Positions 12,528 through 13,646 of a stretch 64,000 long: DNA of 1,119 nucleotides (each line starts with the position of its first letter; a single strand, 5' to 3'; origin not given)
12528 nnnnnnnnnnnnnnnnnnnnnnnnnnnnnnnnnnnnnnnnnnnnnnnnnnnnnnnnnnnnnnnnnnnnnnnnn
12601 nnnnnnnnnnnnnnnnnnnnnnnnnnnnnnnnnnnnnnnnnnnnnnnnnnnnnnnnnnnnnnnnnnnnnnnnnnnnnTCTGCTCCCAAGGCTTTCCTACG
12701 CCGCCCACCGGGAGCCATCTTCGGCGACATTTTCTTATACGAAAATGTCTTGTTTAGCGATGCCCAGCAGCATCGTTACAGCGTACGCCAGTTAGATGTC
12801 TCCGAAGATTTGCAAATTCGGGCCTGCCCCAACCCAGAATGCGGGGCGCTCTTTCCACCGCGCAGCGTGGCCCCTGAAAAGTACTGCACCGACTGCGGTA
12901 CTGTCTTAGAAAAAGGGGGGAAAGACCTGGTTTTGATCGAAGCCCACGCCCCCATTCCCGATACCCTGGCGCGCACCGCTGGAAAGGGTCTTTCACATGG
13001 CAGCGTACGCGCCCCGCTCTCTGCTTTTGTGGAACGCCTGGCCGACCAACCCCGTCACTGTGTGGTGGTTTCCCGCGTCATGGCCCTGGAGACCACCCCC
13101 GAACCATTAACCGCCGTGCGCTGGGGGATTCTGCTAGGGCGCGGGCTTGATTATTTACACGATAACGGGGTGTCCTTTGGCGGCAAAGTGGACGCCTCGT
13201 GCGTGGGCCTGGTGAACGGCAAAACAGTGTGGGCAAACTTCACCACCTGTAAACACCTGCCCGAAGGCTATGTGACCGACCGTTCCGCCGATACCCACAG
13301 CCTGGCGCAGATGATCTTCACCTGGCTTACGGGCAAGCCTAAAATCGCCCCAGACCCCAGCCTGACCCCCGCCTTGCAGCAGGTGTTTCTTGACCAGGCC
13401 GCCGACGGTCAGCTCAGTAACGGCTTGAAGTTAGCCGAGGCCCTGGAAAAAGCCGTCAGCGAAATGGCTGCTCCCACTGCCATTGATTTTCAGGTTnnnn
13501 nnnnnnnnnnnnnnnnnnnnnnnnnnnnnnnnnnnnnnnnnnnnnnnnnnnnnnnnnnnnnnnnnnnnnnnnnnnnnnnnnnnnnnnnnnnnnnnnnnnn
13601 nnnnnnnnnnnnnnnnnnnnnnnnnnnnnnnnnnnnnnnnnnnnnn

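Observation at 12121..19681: Self-contained Ser/Thr phospho-signalling operon: FHA - Zn/pseudokinase/PP2C - vWA - ZnFHA - ZnFHA - receptor kinase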

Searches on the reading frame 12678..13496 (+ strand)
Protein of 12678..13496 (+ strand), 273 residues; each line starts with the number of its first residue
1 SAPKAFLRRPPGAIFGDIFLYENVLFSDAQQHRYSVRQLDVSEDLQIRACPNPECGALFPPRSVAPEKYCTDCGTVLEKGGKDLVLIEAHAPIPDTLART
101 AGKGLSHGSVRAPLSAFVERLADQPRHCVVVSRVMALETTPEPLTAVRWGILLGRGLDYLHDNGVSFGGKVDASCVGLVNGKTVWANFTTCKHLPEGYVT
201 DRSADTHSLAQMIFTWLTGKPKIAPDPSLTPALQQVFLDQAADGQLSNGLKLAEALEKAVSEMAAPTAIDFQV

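Call 15: search_solved_structures(query=A2, max_evalue=10, show_alignments=2)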
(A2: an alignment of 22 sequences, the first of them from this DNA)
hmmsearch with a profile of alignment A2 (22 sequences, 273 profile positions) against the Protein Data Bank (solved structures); distinct sequences matched with E-value up to 10: 214 (the best 60 are shown).
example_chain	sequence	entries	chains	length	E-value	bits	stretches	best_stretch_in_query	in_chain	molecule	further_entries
9fhl_C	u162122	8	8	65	0.0043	19.4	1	44-80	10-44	Small zinc finger protein HVO-2753-like zinc-binding pocket domain-containing protein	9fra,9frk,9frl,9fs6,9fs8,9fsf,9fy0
5uv4_A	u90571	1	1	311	0.0058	19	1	143-181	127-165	Putative leucine-rich repeat protein kinase family protein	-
6lba_A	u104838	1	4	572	0.0079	18.5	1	149-180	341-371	Protein kinase family protein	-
4v7e_Bf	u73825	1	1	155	0.0094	18.3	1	34-77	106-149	40S ribosomal protein S31e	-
5mei_e1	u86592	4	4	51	0.012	17.9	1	40-78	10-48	Ubiquitin-40S ribosomal protein S31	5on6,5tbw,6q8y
8r57_f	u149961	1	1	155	0.015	17.6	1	34-77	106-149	Ubiquitin-like domain-containing protein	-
9ygm_Sf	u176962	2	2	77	0.018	17.3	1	46-76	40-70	40S ribosomal protein eS31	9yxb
7pzy_g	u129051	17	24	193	0.022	17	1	40-78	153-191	Ubiquitin-ribosomal 40S subunit protein S31 fusion protein | Ubiquitin-40S ribosomal protein S31 fusion protein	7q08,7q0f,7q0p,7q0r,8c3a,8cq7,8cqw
6woo_ff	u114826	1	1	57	0.024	16.9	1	40-76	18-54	eS31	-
7p3v_A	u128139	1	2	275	0.025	16.9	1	132-184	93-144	Serine/threonine-protein kinase B-raf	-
6xfp_A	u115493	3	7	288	0.026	16.8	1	132-183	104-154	Serine/threonine-protein kinase B-raf | Non-specific serine/threonine protein kinase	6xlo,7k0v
4v92_Bf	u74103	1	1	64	0.026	16.8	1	40-78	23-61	ES31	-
4cqe_A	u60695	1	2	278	0.026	16.8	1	132-184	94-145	SLC45A3-BRAF FUSION PROTEIN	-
3c4c_A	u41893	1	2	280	0.026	16.8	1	132-183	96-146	B-Raf proto-oncogene serine/threonine-protein kinase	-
4rzv_A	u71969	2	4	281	0.026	16.8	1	132-183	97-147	Serine/threonine-protein kinase B-raf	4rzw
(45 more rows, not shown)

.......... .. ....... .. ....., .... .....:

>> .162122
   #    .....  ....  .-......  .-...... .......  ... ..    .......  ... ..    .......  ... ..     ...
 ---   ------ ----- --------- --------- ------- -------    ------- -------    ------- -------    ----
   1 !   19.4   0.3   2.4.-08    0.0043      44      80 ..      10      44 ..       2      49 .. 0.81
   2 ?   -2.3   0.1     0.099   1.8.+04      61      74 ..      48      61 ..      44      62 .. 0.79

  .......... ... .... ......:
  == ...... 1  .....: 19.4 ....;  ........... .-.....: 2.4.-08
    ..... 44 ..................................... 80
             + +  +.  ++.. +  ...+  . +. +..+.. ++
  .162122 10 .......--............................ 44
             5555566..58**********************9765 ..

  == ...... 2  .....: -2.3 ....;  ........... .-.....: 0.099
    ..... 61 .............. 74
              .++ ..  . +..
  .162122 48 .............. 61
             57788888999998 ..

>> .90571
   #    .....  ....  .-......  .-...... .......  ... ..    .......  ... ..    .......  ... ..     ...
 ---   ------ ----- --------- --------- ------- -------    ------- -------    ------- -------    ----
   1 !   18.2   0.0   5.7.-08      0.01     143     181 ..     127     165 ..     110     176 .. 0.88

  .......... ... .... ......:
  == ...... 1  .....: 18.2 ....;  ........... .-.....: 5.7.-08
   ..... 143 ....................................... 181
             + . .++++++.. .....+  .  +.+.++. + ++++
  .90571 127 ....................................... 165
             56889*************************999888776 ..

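Call 16: search_protein_families(library=pfam, alignment_id=A2, max_evalue=10)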
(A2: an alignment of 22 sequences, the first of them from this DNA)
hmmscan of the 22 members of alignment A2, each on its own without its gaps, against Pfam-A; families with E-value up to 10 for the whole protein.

A. member 1, seq(273 aa): 4 families
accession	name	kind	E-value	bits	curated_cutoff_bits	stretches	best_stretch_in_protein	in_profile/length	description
PF01485.27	IBR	-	0.014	15.9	24.3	1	41-75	12-49/65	IBR domain, a half RING-finger domain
PF11706.13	zf-CGNR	-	0.13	12.5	24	1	47-75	2-33/44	CGNR zinc finger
PF08271.17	Zn_Ribbon_TF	-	0.42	10.6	29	1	69-79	21-31/43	TFIIB zinc-binding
PF14149.11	YhfH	-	0.49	10.7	27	1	66-78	12-24/37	YhfH-like protein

B. families by the number of members that match (of 22 scanned): 24 families
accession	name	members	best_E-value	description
PF01485.27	IBR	17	0.00034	IBR domain, a half RING-finger domain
PF11706.13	zf-CGNR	8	0.0036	CGNR zinc finger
PF13248.11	Zn_ribbon_3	6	0.18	zinc-ribbon domain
PF13240.11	Zn_Ribbon_1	5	0.033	zinc-ribbon domain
PF08271.17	Zn_Ribbon_TF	5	0.057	TFIIB zinc-binding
PF14803.11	Zn_ribbon_Nudix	4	0.019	Nudix N-terminal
PF14149.11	YhfH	4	0.05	YhfH-like protein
PF09297.16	Zn_ribbon_NUD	2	0.075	NADH pyrophosphatase zinc ribbon domain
PF02150.21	Zn_ribbon_RPB9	2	0.21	RNA polymerases M/15 Kd subunit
PF18423.6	zf_CopZ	1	0.019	Zinc binding domain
PF20533.3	DUF6748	1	0.022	Domain of unknown function (DUF6748)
PF13005.12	zf-IS66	1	0.031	zinc-finger binding domain of transposase IS66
PF06093.19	Spt4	1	0.067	Spt4/RpoE2 zinc finger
PF04606.18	Ogr_Delta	1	0.094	Ogr/Delta-like zinc finger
PF04032.22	Rpr2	1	0.1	RNAse P Rpr2/Rpp21/SNM1 subunit domain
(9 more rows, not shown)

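Call 18: find_related_loci(query=A2, collection=genome_contigs, flank=10000)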
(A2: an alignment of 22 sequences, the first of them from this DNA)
Query A2 (273 aa) in genome_contigs; peptide patterns used: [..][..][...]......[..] (x = any residue, [..] = any of these).
179 stretches matched a pattern; 19 encode a relative of the query (tblastn E <= 1e-3); 19 distinct loci.
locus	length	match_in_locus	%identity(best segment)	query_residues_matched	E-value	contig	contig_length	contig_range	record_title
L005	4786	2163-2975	63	3-273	5e-123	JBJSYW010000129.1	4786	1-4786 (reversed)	MAG: Chloroflexota bacterium isolate samp_4434_semibin_103 samp_4434_434780, whole genome shotgun sequence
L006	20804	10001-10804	63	4-271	1e-118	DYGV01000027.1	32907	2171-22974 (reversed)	MAG TPA_asm: Anaerolinea thermophila isolate BE2012_54_8 Afr_mines_BE2012_672_length_32907_cov_3_475557, whole genome sh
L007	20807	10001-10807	58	5-273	4e-110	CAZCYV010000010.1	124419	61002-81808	MAG TPA_asm: uncultured Anaerolinea sp. isolate binchicken_co274_310 genome assembly, contig: NODE_307_length_124419_cov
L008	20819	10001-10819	59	1-273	3e-109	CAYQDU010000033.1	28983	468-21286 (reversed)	MAG TPA_asm: uncultured Anaerolinea sp. isolate binchicken_co20_395 genome assembly, contig: NODE_3412_length_28983_cov_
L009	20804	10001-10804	59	6-273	2e-108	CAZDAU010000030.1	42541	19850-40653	MAG TPA_asm: uncultured Anaerolinea sp. isolate binchicken_co274_325 genome assembly, contig: NODE_2346_length_42541_cov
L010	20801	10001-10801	61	5-271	3e-115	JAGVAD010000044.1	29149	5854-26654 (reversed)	MAG: Anaerolineales bacterium isolate DeMMO6_43 c_000000061697, whole genome shotgun sequence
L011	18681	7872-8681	52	4-273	1e-87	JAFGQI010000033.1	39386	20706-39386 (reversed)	MAG: Anaerolineales bacterium isolate Zod_Metabat.740 k87_2051395, whole genome shotgun sequence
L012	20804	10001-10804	50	6-273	5e-86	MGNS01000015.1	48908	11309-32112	MAG: Chloroflexi bacterium RBG_16_57_11 RBG_16_scaffold_1208, whole genome shotgun sequence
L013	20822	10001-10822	47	3-272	2e-85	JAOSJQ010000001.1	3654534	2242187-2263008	MAG: Anaerolineales bacterium isolate FR_7 FR-Anaerolineales-1_s1, whole genome shotgun sequence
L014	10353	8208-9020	47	6-272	3e-83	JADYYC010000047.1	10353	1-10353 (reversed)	MAG: Anaerolineales bacterium isolate SJ511 c_000000107060, whole genome shotgun sequence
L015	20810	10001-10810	47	9-273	1e-82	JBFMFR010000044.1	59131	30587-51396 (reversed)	MAG: Chloroflexota bacterium isolate MAG276 MAG276_44, whole genome shotgun sequence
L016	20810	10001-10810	47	4-273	5e-81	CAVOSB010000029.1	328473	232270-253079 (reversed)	MAG: uncultured Chloroflexia bacterium isolate MFD00032.bin.2.69 genome assembly, contig: contig_45551, whole genome sho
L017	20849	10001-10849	45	4-261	4e-78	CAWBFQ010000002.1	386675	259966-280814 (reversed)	MAG: uncultured Chloroflexia bacterium isolate MFD04716.bin.2.296 genome assembly, contig: contig_11258, whole genome sh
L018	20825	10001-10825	45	4-271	2e-77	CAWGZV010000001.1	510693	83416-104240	MAG: uncultured Chloroflexia bacterium isolate MFD02979.bin.1.10 genome assembly, contig: contig_115209, whole genome sh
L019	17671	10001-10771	41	4-260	5e-65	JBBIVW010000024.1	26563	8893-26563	MAG: Anaerolineae bacterium isolate RSS170216_bin_86 NODE_2081_length_26563_cov_15.516448, whole genome shotgun sequence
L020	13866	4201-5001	42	6-272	2e-60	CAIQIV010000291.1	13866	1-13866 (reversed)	MAG: uncultured Chloroflexi bacterium isolate LaPlata_bin-0303 genome assembly, contig: bin-0303:291/865, whole genome s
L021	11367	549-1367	42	1-273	9e-75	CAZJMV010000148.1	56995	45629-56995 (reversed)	MAG TPA_asm: uncultured Anaerolineaceae bacterium isolate SRP067234_co1_294 genome assembly, contig: k99_1103136, whole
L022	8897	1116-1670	27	47-229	8e-10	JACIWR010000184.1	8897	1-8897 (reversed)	MAG: Anaerolineae bacterium isolate MAG-31 Anaerolineae_A3_bin18_Scaffold_184, whole genome shotgun sequence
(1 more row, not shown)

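Call 21: predict_structure(alignment_id=A2)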
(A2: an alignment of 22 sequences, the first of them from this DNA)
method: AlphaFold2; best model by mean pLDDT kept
length: 273 residues; sequences in the alignment: 22
mean_pLDDT: 90.7   pTM: 0.88
mean pLDDT of the five models: 90.7, 90.5, 90.1, 90.1, 89.3
residues with pLDDT >= 90: 213; 70-90: 43; 50-70: 15; < 50: 2
segments of 3 or more residues with pLDDT < 50: none
pLDDT, mean of each block of 10 residues (from residue 1): 76 94 95 95 91 92 81 90 90 95 94 95 92 90 94 98 96 93 94 91 95 95 93 93 84 96 72 50
secondary structure, 60 per line:
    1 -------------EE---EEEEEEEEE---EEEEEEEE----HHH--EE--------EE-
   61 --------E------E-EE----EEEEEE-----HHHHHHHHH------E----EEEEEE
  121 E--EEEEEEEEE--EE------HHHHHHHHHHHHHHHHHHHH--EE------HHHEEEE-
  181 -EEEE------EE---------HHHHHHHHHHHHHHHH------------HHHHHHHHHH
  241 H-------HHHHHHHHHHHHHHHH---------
elements in order: E19-27 E31-38 E84-89 H95-103 E115-121 E124-132 H143-162 E176-179 E182-185 H203-218 H231-241 H249-264

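Call 26: fold_search(model_id=the predicted structure, library=pdb)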
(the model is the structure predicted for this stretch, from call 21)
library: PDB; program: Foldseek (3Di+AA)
matches with E <= 10: 1986; with E <= 0.001: 1886
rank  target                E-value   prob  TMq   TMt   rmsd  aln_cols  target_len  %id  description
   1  1o6y                  2.7e-10  1.00  0.61  0.64   4.9       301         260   14  Catalytic domain of PknB kinase from Mycobacterium tuberculosis (released 2003-01-30)
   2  5u94                  8.8e-10  1.00  0.59  0.61   6.0       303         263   13  Crystal structure of the Mycobacterium tuberculosis PASTA kinase PknB in complex with the potential theraputic kinase in (released 2017-12-20)
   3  6i2p_A                1.3e-09  1.00  0.55  0.56   7.5       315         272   12  Crystal structure of the Mycobacterium tuberculosis PknB kinase domain (L33E mutant) in complex with its substrate Gar (released 2019-05-22)
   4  3orp                  3.4e-09  1.00  0.55  0.54   6.1       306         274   14  Mycobacterium tuberculosis PknB kinase domain L33D mutant (crystal form 5) (released 2010-12-15)
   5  9bhj                  4.3e-09  1.00  0.57  0.55   5.9       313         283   13  MerTK in complex with small molecule 6-{1-[([1,1'-biphenyl]-4-yl)carbamoyl]azetidin-3-yl}-3-[(1-methyl-1H-pyrazol-4-yl)a (released 2024-10-09)
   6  1mru_A                4.6e-09  1.00  0.59  0.60   5.6       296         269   14  Intracellular Ser/Thr protein kinase domain of Mycobacterium tuberculosis PknB. (released 2003-02-11)
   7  3ort                  7.4e-09  1.00  0.55  0.55   6.0       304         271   15  Mycobacterium tuberculosis PknB kinase domain L33D mutant (crystal form 6) (released 2010-12-15)
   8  2fum_A                8.8e-09  1.00  0.56  0.58   6.4       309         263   13  Catalytic domain of protein kinase PknB from Mycobacterium tuberculosis in complex with mitoxantrone (released 2006-08-01)
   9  6i2p_B                8.8e-09  1.00  0.54  0.55   6.9       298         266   13  Crystal structure of the Mycobacterium tuberculosis PknB kinase domain (L33E mutant) in complex with its substrate Gar (released 2019-05-22)
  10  3f69_A                1.1e-08  1.00  0.56  0.56   5.9       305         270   14  Crystal structure of the Mycobacterium tuberculosis PknB mutant kinase domain in complex with KT5720 (released 2008-12-02)
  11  3ork                  2.0e-08  1.00  0.54  0.54   6.6       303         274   14  Mycobacterium tuberculosis PknB kinase domain L33D mutant (crystal form 2) (released 2010-12-15)
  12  2fum_B                2.1e-08  1.00  0.57  0.59   6.0       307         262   14  Catalytic domain of protein kinase PknB from Mycobacterium tuberculosis in complex with mitoxantrone (released 2006-08-01)
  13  6b2q_B                2.4e-08  1.00  0.56  0.57   5.9       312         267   11  Dual Inhibition of the Essential Protein Kinases A and B in Mycobacterium tuberculosis (released 2018-02-14)
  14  3oro                  2.7e-08  1.00  0.57  0.57   5.6       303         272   13  Mycobacterium tuberculosis PknB kinase domain L33D mutant (crystal form 4) (released 2010-12-15)
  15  1mru_B                2.9e-08  1.00  0.57  0.58   6.1       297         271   13  Intracellular Ser/Thr protein kinase domain of Mycobacterium tuberculosis PknB. (released 2003-02-11)
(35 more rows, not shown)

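Call 45: search_protein_families(library=pfam, proteins=[L008:17704-20595:+, L021:8404-11199:+, L018:15804-18632:+, L008:14339-15235:+, L022:2698-4563:+, L018:18873-20162:+], max_evalue=0.01)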
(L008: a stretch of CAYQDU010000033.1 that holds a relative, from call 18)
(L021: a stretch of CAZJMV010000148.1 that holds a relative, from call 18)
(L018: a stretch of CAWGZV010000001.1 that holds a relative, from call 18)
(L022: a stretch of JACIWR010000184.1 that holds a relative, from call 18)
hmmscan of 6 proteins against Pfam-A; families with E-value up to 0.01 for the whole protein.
L008:17704-20595:+ (963 aa): 15 families
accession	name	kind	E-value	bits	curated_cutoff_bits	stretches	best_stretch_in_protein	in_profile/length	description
PF00498.31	FHA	-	5.3e-41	139.3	20.7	2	235-298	1-67/67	FHA domain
PF00005.33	ABC_tran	-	6.1e-30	105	25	1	337-483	1-137/137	ABC transporter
PF16697.10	Yop-YscD_cpl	-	1.4e-25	89.8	33.2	2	123-201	9-86/94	Inner membrane component of T3SS, cytoplasmic domain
PF01061.29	ABC2_membrane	-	4.5e-16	59.5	26.9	1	636-867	2-186/211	ABC-2 type transporter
PF13240.11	Zn_Ribbon_1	-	2.5e-14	52.9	25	2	51-72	2-23/23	zinc-ribbon domain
PF13248.11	Zn_ribbon_3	-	1.3e-12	47.1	27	2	51-72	5-26/26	zinc-ribbon domain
PF12773.13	DZR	-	8.1e-12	45.5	27.3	1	6-69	1-45/45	Double zinc ribbon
PF12698.13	ABC2_membrane_3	-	4.1e-09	36.4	31.6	1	730-866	162-294/347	ABC-2 family transporter protein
PF13304.12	AAA_21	-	9.5e-09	36.2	27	1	426-512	220-298/304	AAA domain, putative AbiEii toxin, Type IV TA system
PF24463.1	DUF7577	-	1.5e-08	34.5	28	2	4-27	3-26/27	Domain of unknown function (DUF7577)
PF24460.1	DUF7575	-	9.3e-05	22.2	28.5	1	4-27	4-27/28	Domain of unknown function (DUF7575)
PF17032.10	Zn_ribbon_15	-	0.00049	21.3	28.9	0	48-69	52-73/73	zinc-ribbon family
PF18912.6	DZR_2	-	0.0007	19.8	27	0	48-72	7-31/56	Double zinc ribbon domain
PF02463.25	SMC_N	-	0.0017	18.2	40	0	454-524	136-209/220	RecF/RecN/SMC N terminal domain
PF13555.12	AAA_29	-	0.0018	18.4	27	1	340-367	15-42/61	P-loop containing region of AAA domain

L021:8404-11199:+ (931 aa): 19 families
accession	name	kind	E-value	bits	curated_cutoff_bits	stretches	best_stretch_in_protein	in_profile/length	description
PF00498.31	FHA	-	5.2e-43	145.8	20.7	2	220-282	2-67/67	FHA domain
PF00005.33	ABC_tran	-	2e-28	100.1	25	1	321-467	1-137/137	ABC transporter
PF16697.10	Yop-YscD_cpl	-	2.3e-24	85.9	33.2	2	112-186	13-86/94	Inner membrane component of T3SS, cytoplasmic domain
PF13240.11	Zn_Ribbon_1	-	1.7e-14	53.5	25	2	38-58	2-22/23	zinc-ribbon domain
PF01061.29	ABC2_membrane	-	2.7e-14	53.7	26.9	1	620-843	2-194/211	ABC-2 type transporter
PF12773.13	DZR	-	1.3e-11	44.9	27.3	1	6-56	1-45/45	Double zinc ribbon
PF24463.1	DUF7577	-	4.1e-11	42.7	28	2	6-28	5-27/27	Domain of unknown function (DUF7577)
PF13248.11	Zn_ribbon_3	-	1.5e-10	40.6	27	2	35-58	2-25/26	zinc-ribbon domain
PF13304.12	AAA_21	-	4e-08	34.1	27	1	433-496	232-298/304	AAA domain, putative AbiEii toxin, Type IV TA system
PF12698.13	ABC2_membrane_3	-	1.4e-06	28.1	31.6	1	699-845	163-305/347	ABC-2 family transporter protein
PF09297.16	Zn_ribbon_NUD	-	1e-05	25.5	24.8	1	17-43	3-29/32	NADH pyrophosphatase zinc ribbon domain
PF17032.10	Zn_ribbon_15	-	0.00047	21.3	28.9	0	35-56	52-73/73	zinc-ribbon family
PF18912.6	DZR_2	-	0.0009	19.5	27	0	20-62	10-49/56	Double zinc ribbon domain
PF24460.1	DUF7575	-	0.0041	16.9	28.5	0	34-59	2-27/28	Domain of unknown function (DUF7575)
PF07191.17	Zn_ribbon_6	-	0.0066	16.9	25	0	20-60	3-40/67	Double zinc ribbon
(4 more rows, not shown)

L018:15804-18632:+ (942 aa): 17 families
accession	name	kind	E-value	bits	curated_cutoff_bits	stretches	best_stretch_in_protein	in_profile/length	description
PF00498.31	FHA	-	3.8e-41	139.8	20.7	2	228-290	2-67/67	FHA domain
PF00005.33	ABC_tran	-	8.8e-31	107.8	25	1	329-475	1-137/137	ABC transporter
PF16697.10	Yop-YscD_cpl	-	5.2e-24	84.8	33.2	2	116-194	9-86/94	Inner membrane component of T3SS, cytoplasmic domain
PF01061.29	ABC2_membrane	-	4.1e-14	53.1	26.9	1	629-856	2-201/211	ABC-2 type transporter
PF13240.11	Zn_Ribbon_1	-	3e-12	46.4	25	2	43-64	2-23/23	zinc-ribbon domain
PF12773.13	DZR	-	1.3e-11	44.9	27.3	1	8-61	1-45/45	Double zinc ribbon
PF13248.11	Zn_ribbon_3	-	1.5e-11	43.7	27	2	4-29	1-26/26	zinc-ribbon domain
PF24463.1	DUF7577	-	8.7e-09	35.3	28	1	5-29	2-26/27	Domain of unknown function (DUF7577)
PF13304.12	AAA_21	-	2.6e-08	34.7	27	1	447-504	238-298/304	AAA domain, putative AbiEii toxin, Type IV TA system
PF24460.1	DUF7575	-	6.3e-06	25.9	28.5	1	5-29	3-27/28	Domain of unknown function (DUF7575)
PF12698.13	ABC2_membrane_3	-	2.1e-05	24.3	31.6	1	708-851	162-305/347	ABC-2 family transporter protein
PF10571.15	UPF0547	-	0.00078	20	29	1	43-63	3-23/26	Uncharacterised protein family UPF0547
PF13555.12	AAA_29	-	0.00079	19.6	27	1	331-359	14-42/61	P-loop containing region of AAA domain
PF17032.10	Zn_ribbon_15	-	0.00094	20.4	28.9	0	37-61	49-73/73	zinc-ribbon family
PF18912.6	DZR_2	-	0.0019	18.4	27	0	38-66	19-48/56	Double zinc ribbon domain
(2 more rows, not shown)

L008:14339-15235:+ (298 aa): 3 families
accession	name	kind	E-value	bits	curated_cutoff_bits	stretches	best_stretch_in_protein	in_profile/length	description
PF13672.11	PP2C_2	-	9.4e-17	61.7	24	1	50-261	18-185/209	Protein phosphatase 2C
PF00481.26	PP2C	-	1.9e-16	61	20.3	2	121-193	69-141/255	Protein phosphatase 2C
PF07228.17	SpoIIE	-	3.6e-07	30.8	25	1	202-297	92-191/192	Stage II sporulation protein E (SpoIIE)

L022:2698-4563:+ (621 aa): 5 families
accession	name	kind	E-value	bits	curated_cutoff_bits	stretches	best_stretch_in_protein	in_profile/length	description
PF16697.10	Yop-YscD_cpl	-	2.1e-19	70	33.2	1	516-608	2-92/94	Inner membrane component of T3SS, cytoplasmic domain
PF00498.31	FHA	-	1.9e-18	67.1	20.7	1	534-600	2-67/67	FHA domain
PF13519.12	VWA_2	-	9.7e-15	55.6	27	1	93-210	1-107/107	von Willebrand factor type A domain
PF00092.34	VWA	-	1.4e-12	48.6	23.8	1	93-243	2-140/174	von Willebrand factor type A domain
PF17957.7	Big_7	-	0.00027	22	24.1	1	340-412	1-66/70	Bacterial Ig domain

L018:18873-20162:+ (429 aa): 8 families
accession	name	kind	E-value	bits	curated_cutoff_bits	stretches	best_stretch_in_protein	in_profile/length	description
PF00092.34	VWA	-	1.3e-22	81.3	23.8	1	54-199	3-153/174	von Willebrand factor type A domain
PF13519.12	VWA_2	-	1.3e-18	68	27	1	54-157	2-107/107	von Willebrand factor type A domain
PF13768.12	VWA_3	-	6.6e-15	55.9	27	1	54-200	4-149/155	von Willebrand factor type A domain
PF05762.20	VWA_CoxE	-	3.7e-07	30.2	26.4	1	44-163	49-166/222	VWA domain containing CoxE-like protein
PF10138.15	vWA-TerF-like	-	3.9e-05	24.4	29.4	1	54-168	5-126/200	vWA found in TerF C terminus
PF07002.22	Copine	-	5e-05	23.3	27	1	113-198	74-160/218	Copine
PF09967.15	DUF2201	-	6.3e-05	23.5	26.4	1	54-138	2-79/123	VWA-like domain (DUF2201)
PF04811.21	Sec23_trunk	-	0.004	17.2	27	1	50-121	3-75/241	Sec23/Sec24 trunk domain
